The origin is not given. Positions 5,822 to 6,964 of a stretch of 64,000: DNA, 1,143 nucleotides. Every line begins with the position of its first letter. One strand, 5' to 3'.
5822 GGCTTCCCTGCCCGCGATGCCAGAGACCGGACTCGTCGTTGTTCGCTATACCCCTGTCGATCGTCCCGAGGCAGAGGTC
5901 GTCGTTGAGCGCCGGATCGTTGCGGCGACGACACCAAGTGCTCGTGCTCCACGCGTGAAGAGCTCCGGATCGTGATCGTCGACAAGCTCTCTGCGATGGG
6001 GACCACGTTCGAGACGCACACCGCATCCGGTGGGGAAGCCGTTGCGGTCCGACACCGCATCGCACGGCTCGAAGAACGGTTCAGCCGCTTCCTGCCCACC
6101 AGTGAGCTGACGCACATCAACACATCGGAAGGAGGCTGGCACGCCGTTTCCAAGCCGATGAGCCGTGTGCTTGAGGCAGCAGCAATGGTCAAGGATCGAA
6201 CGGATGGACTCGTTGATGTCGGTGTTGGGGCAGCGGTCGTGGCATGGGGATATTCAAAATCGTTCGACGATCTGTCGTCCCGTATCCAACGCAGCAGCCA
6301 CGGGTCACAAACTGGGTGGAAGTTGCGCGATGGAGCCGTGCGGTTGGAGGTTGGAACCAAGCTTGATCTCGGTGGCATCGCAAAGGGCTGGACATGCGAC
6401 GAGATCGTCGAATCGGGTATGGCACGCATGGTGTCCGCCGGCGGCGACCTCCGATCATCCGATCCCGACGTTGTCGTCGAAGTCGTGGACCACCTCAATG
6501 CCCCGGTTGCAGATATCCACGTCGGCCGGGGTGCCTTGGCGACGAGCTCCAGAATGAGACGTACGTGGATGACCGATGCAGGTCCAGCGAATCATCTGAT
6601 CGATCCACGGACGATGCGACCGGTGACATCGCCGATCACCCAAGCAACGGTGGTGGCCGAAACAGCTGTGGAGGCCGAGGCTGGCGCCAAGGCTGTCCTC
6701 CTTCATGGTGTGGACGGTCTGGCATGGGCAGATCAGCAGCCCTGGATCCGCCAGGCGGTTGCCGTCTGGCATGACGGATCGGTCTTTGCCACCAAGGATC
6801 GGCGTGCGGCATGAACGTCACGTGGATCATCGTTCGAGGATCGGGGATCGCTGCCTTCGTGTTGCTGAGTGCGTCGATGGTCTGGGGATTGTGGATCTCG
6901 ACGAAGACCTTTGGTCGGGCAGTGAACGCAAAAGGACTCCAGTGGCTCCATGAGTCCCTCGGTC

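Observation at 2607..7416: Two-component system heading an ApbE / ferric-reductase-domain / secreted His-Asp-rich protein operon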

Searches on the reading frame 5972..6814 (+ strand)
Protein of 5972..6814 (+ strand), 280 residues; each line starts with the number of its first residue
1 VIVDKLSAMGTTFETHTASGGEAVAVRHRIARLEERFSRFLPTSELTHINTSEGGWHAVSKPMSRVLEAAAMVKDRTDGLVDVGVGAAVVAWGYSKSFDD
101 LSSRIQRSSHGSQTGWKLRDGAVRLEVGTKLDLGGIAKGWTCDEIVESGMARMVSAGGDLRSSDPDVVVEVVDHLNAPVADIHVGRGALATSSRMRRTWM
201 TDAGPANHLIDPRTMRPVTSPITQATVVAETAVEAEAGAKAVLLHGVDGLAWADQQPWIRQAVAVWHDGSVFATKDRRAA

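Call 3: search_protein_families(library=pfam, proteins=[window:5972-6814:+], max_evalue=1)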
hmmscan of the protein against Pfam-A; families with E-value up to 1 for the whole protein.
window:5972-6814:+ (280 aa): 1 family
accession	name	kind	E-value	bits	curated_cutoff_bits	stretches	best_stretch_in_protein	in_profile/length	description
PF02424.20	ApbE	-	8.9e-41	140.6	25.6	1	9-256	1-258/266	ApbE family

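Call 4: search_protein_families(library=ncbifam, proteins=[window:5972-6814:+], max_evalue=1)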
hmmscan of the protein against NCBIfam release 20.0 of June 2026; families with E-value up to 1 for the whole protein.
window:5972-6814:+ (280 aa): 1 family
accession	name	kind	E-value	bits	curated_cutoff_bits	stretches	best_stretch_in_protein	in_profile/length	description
NF007774.0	PRK10461.1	equivalog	1.9e-13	50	498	2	170-247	233-310/351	FAD:protein FMN transferase ApbE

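Call 7: find_encoding_contigs(protein=window:5972-6814:+, flank=10000, max_places=6)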
Protein window:5972-6814:+ (280 aa): 10 contigs read that carry it; 6 places shown.
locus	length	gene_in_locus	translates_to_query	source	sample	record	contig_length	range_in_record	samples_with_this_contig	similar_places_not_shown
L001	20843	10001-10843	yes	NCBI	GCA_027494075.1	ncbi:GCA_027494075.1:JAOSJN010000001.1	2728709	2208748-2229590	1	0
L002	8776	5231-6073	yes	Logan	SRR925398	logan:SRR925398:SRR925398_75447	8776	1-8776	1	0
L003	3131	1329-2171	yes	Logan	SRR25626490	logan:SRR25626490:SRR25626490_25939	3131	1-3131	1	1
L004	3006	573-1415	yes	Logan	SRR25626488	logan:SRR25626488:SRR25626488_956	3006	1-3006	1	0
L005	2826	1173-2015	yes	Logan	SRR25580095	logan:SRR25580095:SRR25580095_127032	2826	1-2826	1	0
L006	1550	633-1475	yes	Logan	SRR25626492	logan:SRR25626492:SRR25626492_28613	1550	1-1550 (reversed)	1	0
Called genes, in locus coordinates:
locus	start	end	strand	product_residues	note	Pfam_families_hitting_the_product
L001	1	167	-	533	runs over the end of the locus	PF01979:Amidohydro_1, PF07969:Amidohydro_3, PF00754:F5_F8_type_C (weak)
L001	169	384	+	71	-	-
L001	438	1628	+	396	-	-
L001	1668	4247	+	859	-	PF00211:Guanylate_cyc, PF05729:NACHT (faint), PF13401:AAA_22 (weak), PF25872:HTH_77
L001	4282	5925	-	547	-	PF00270:DEAD, PF00271:Helicase_C, PF16124:RecQ_Zn_bind, PF00570:HRDC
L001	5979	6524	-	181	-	-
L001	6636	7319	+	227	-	PF00072:Response_reg, PF00486:Trans_reg_C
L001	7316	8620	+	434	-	PF00672:HAMP, PF00512:HisKA, PF02518:HATPase_c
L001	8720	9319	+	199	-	-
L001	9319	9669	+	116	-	-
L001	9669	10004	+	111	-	-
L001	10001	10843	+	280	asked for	PF02424:ApbE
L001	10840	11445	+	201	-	-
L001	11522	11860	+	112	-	-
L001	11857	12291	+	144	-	PF13845:Septum_form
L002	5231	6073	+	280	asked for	PF02424:ApbE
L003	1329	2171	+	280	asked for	PF02424:ApbE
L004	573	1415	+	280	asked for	PF02424:ApbE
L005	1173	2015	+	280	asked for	PF02424:ApbE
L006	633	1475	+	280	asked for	PF02424:ApbE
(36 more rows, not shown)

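Call 15: find_related_loci(query=A2, collection=genome_contigs, flank=6000)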
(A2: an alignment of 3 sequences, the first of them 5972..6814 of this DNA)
Query A2 (280 aa) in genome_contigs; peptide patterns used: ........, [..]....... (x = any residue, [..] = any of these).
261 stretches matched a pattern; 124 encode a relative of the query (tblastn E <= 1e-3); the best 80 are kept; 80 distinct loci.
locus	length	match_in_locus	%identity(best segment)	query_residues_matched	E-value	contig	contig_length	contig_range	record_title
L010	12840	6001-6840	84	1-280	8e-149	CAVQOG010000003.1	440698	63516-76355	MAG: uncultured Acidimicrobiia bacterium isolate MFD09964.bin.1.292 genome assembly, contig: contig_12072, whole genome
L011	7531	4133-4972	80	1-280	4e-146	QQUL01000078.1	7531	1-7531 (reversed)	MAG: Armatimonadetes bacterium isolate ATM 2332, whole genome shotgun sequence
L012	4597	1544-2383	59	1-280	3e-96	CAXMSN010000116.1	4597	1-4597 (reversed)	MAG: uncultured Kiloniellales bacterium isolate 07C-BC-St07_bin.9.orig genome assembly, contig: k141_1787457, whole geno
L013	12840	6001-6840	54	1-280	2e-90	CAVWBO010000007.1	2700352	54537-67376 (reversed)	MAG: uncultured Acidimicrobiia bacterium isolate MFD09779.bin.1.312 genome assembly, contig: contig_91, whole genome sho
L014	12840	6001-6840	54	1-280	5e-88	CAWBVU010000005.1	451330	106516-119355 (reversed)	MAG: uncultured Acidimicrobiia bacterium isolate MFD09779.bin.1.363 genome assembly, contig: contig_8158, whole genome s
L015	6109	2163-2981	53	6-280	1e-85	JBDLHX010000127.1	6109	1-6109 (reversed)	MAG: Actinomycetota bacterium isolate MAG003 MAG003_127, whole genome shotgun sequence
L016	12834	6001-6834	52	1-280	2e-79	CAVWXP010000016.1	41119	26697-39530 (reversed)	MAG: uncultured Acidimicrobiia bacterium isolate MFD03804.bin.1.229 genome assembly, contig: contig_7495, whole genome s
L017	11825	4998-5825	53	1-274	2e-79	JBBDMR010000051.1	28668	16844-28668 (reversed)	MAG: Acidimicrobiia bacterium isolate LejiaB_2_63_13 Lejia_B_1962_length_28668_cov_8, whole genome shotgun sequence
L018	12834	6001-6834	50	1-276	2e-75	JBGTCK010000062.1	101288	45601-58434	MAG: Acidimicrobiia bacterium isolate JTS-RE118 k141_12314839, whole genome shotgun sequence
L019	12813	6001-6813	48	6-274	2e-73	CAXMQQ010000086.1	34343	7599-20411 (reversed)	MAG: uncultured Acidimicrobiia bacterium isolate 10C-St20-MC-01_bin.8.orig genome assembly, contig: k141_2004059, whole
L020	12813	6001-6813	51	6-274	4e-72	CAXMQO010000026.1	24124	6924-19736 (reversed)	MAG: uncultured Saprospiraceae bacterium isolate 07C-BC-St07_bin.8.orig genome assembly, contig: k141_3269612, whole gen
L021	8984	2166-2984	49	1-274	7e-72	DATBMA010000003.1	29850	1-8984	MAG TPA_asm: Acidimicrobiia bacterium isolate SMAG_U3986 k141_604946, whole genome shotgun sequence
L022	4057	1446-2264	49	1-274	1e-71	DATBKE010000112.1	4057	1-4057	MAG TPA_asm: Acidimicrobiia bacterium isolate SMAG_U3938 k141_618580, whole genome shotgun sequence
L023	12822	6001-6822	48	1-274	6e-71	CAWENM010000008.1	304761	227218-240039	MAG: uncultured Acidobacteriota bacterium isolate MFD02360.bin.1.245 genome assembly, contig: contig_3891, whole genome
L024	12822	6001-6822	47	1-274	3e-70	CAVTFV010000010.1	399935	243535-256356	MAG: uncultured Acidobacteriota bacterium isolate MFD09267.bin.1.163 genome assembly, contig: contig_53401, whole genome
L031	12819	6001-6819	48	1-274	2e-67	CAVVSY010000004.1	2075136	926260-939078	MAG: uncultured bacterium isolate MFD02840.bin.2.66 genome assembly, contig: contig_13297, whole genome shotgun sequence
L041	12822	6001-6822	51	1-274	2e-65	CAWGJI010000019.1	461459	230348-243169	MAG: uncultured Acidobacteriota bacterium isolate MFD05684.bin.1.84 genome assembly, contig: contig_84878, whole genome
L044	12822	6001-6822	46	1-274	2e-63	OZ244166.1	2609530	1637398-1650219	MAG: Acidimicrobiia bacterium isolate d3657b15-20e7-4375-8b11-4b40448e64b8 genome assembly, chromosome: 1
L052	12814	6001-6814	61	6-274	2e-57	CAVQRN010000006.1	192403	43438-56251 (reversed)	MAG: uncultured Actinomycetota bacterium isolate MFD09779.bin.2.174 genome assembly, contig: contig_42603, whole genome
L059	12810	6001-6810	35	6-248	9e-34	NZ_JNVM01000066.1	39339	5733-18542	Paenibacillus tyrfis strain MSt1 Contig_66, whole genome shotgun sequence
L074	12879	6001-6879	32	5-255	2e-32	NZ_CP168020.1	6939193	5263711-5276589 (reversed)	Paenibacillus taichungensis strain Cl17b chromosome, complete genome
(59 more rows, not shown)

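Call 25: search_solved_structures(query=window:5972-6814:+, max_evalue=0.001, show_alignments=3)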
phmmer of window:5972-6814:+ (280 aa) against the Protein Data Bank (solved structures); distinct sequences matched with E-value up to 0.001: 13.
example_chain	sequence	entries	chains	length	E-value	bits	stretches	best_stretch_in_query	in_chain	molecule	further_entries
1vrm_A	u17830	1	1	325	3e-17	66.2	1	25-241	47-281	hypothetical protein TM1553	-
4xgw_A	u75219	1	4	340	3.5e-12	49.6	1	36-246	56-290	FAD:protein FMN transferase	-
3pnd_A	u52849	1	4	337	6.2e-12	48.8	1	54-246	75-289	Thiamine biosynthesis lipoprotein ApbE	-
2o18_A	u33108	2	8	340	1.2e-11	47.8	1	36-246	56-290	Thiamine biosynthesis lipoprotein apbE | FAD:protein FMN transferase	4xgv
4xgx_A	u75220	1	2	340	3.3e-11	46.4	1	46-246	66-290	FAD:protein FMN transferase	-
6nxi_A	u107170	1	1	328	3.6e-11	46.2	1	30-254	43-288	FAD:protein FMN transferase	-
6nxj_A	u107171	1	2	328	9e-10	41.7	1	30-254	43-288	FAD:protein FMN transferase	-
4xdt_A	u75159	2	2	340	2.2e-05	27.3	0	36-152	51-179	FAD:protein FMN transferase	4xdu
5mgy_H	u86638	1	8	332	3.3e-05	26.7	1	28-276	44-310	FAD:protein FMN transferase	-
4ifu_A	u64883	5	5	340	6.5e-05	25.7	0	44-152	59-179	FAD:protein FMN transferase | Thiamine biosynthesis lipoprotein ApbE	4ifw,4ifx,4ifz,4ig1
7esa_A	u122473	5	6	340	7.1e-05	25.6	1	42-255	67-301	FAD:protein FMN transferase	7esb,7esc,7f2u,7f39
7mgt_A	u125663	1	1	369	8.9e-05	25.3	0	44-152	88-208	FAD:protein FMN transferase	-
4xdr_A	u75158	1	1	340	0.00016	24.4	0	44-152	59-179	FAD:protein FMN transferase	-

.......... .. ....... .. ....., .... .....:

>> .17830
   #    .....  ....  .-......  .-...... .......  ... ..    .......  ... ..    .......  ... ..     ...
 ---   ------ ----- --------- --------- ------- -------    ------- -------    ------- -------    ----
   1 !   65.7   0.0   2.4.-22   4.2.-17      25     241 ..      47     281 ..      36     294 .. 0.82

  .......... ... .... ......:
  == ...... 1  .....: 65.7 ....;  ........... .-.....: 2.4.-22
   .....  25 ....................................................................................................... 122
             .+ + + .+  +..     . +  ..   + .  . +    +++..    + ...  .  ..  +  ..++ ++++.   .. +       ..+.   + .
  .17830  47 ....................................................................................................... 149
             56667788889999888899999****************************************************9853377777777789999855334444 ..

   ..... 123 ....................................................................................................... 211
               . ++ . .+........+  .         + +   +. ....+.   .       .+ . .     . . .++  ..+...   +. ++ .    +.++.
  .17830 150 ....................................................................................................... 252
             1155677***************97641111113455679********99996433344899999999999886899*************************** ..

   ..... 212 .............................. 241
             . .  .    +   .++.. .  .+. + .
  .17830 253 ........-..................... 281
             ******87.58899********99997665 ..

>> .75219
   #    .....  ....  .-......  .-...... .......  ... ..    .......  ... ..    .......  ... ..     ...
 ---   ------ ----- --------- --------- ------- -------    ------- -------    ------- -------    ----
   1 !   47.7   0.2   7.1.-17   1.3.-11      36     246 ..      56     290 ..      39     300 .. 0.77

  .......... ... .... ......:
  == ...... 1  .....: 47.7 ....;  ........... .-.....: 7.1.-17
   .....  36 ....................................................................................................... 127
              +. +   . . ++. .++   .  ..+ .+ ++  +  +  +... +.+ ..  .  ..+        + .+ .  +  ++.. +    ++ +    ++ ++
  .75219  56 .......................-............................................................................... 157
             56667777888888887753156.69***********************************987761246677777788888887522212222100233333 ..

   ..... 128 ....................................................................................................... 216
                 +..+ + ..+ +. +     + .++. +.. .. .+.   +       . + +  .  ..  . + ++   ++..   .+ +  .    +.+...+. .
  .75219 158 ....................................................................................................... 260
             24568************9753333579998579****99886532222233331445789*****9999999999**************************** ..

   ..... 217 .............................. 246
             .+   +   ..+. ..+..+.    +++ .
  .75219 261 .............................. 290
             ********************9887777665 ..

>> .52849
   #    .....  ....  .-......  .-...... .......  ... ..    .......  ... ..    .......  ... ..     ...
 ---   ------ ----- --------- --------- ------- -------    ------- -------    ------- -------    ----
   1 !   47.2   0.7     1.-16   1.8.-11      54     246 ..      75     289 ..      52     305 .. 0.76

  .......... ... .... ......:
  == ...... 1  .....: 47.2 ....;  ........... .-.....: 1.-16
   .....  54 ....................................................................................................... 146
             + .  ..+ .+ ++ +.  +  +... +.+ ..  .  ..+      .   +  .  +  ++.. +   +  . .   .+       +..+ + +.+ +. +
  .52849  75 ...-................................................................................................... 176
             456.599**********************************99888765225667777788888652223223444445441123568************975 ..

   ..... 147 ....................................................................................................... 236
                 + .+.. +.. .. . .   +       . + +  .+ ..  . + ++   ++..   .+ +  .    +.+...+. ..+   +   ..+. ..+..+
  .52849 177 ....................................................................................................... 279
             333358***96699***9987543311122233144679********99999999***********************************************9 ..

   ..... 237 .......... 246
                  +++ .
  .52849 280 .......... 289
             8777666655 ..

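Call 28: list_cluster_members(proteins=[L074:5570-5965:+, L074:5962-7005:+, L074:7024-7692:+])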
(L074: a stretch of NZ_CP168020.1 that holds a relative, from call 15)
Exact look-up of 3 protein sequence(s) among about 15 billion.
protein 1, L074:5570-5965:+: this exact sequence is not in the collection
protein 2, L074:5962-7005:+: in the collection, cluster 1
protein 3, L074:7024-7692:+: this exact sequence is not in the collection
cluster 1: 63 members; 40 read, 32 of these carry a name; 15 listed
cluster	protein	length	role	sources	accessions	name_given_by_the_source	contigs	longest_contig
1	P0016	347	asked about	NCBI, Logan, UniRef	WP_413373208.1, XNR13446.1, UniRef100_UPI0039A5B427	FAD:protein FMN transferase [Paenibacillus taichungensis] | FAD:protein FMN transferase n=1 Tax=Paenibacillus taichungensis TaxID=484184 ...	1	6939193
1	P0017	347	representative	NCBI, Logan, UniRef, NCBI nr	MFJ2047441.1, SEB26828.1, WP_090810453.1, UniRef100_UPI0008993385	FAD:protein FMN transferase [Paenibacillus taichungensis] | FAD:protein FMN transferase n=1 Tax=Paenibacillus TaxID=44249 RepID=UPI0008993385 | FAD:protein FMN transferase [Paenibacillus sp. 276b]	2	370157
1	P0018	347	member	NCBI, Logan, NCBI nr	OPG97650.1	hypothetical protein B2I21_13915 [Chryseobacterium mucoviscidosis]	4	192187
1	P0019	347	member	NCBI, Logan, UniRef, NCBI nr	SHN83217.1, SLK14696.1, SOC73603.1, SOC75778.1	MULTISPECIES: FAD:protein FMN transferase [unclassified Paenibacillus] | FAD:protein FMN transferase n=1 Tax=unclassified Paenibacillus TaxID=185978 ...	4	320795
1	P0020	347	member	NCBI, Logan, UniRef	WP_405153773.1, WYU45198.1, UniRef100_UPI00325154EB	FAD:protein FMN transferase [Paenibacillus sp. FSL K6-0108] | FAD:protein FMN transferase n=1 Tax=Paenibacillus sp. FSL K6-0108 TaxID=2921417 ...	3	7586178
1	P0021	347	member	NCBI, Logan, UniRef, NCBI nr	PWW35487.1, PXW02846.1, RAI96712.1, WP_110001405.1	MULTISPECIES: FAD:protein FMN transferase [Paenibacillus] | FAD:protein FMN transferase n=1 Tax=Paenibacillus pabuli TaxID=1472 RepID=A0A855XRQ7_9BACL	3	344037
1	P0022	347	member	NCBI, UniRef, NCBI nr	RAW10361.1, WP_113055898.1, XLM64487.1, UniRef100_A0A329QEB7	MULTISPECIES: FAD:protein FMN transferase [Paenibacillus] | FAD:protein FMN transferase n=1 Tax=Paenibacillus taichungensis TaxID=484184 ...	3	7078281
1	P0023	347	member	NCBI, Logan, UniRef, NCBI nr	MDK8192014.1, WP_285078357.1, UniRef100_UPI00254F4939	FAD:protein FMN transferase [Paenibacillus sp. UMB7766-LJ446] | FAD:protein FMN transferase n=1 Tax=Paenibacillus sp. UMB7766-LJ446 TaxID=3046313 ...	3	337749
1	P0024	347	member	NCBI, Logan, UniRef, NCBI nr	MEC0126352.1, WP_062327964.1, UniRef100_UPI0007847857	FAD:protein FMN transferase [Paenibacillus pabuli] | FAD:protein FMN transferase n=1 Tax=Paenibacillus pabuli TaxID=1472 RepID=UPI0007847857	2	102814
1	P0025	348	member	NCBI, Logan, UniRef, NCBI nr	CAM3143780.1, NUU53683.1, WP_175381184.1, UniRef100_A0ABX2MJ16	FAD:protein FMN transferase [Paenibacillus taichungensis] | FAD:protein FMN transferase n=1 Tax=Paenibacillus taichungensis TaxID=484184 ...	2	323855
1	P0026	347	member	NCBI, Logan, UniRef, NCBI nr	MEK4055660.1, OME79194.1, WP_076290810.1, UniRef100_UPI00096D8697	FAD:protein FMN transferase [Paenibacillus sp. FSL F4-0087] | FAD:protein FMN transferase n=1 Tax=Paenibacillus sp. FSL F4-0087 TaxID=2921368 ... | hypothetical protein BK122_21460 [Paenibacillus pabuli]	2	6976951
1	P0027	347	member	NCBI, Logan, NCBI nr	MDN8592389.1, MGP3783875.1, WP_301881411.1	FAD:protein FMN transferase [Paenibacillus sp. 11B]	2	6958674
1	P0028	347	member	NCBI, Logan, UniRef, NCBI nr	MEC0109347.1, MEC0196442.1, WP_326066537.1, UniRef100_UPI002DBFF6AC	FAD:protein FMN transferase [Paenibacillus taichungensis] | FAD:protein FMN transferase n=1 Tax=Paenibacillus taichungensis TaxID=484184 ...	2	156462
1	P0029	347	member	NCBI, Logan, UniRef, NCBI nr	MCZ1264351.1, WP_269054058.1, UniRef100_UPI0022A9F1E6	FAD:protein FMN transferase [Paenibacillus tundrae] | FAD:protein FMN transferase n=1 Tax=Paenibacillus tundrae TaxID=528187 RepID=UPI0022A9F1E6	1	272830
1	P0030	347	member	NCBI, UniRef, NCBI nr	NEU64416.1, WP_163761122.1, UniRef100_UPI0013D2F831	FAD:protein FMN transferase [Paenibacillus sp. ALJ109b] | FAD:protein FMN transferase n=1 Tax=Paenibacillus sp. ALJ109b TaxID=2709068 ...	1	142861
